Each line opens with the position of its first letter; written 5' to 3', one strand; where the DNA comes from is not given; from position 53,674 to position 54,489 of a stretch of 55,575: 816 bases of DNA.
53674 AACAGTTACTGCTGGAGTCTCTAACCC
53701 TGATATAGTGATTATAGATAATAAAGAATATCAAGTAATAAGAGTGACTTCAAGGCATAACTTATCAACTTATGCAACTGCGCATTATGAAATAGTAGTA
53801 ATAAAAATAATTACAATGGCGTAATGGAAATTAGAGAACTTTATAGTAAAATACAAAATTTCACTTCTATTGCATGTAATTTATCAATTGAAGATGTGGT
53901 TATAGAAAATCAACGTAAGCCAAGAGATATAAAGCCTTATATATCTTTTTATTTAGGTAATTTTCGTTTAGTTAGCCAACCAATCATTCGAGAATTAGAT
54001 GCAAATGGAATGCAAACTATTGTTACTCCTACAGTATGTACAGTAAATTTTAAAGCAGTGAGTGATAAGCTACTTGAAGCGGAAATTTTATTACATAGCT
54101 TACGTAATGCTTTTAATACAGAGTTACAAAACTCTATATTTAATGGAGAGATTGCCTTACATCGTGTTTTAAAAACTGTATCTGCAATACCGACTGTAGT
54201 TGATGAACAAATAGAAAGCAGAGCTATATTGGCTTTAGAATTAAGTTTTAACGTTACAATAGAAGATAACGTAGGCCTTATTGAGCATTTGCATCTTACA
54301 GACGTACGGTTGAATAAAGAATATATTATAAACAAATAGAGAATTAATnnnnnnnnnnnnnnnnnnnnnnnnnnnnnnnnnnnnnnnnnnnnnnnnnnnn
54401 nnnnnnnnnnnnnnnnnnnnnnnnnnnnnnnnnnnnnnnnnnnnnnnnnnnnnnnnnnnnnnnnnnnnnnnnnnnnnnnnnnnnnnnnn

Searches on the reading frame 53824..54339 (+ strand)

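Call 32: search_protein_families(library=pfam, proteins=[window:53824-54339:+], max_evalue=0.01)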
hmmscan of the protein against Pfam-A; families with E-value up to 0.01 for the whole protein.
window:53824-54339:+ (171 aa): 1 family
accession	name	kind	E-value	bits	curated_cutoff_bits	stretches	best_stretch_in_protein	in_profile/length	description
PF23961.1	Phage_tail_terminator_9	-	6.4e-09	36.1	27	1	5-154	2-144/153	Phage neck terminator protein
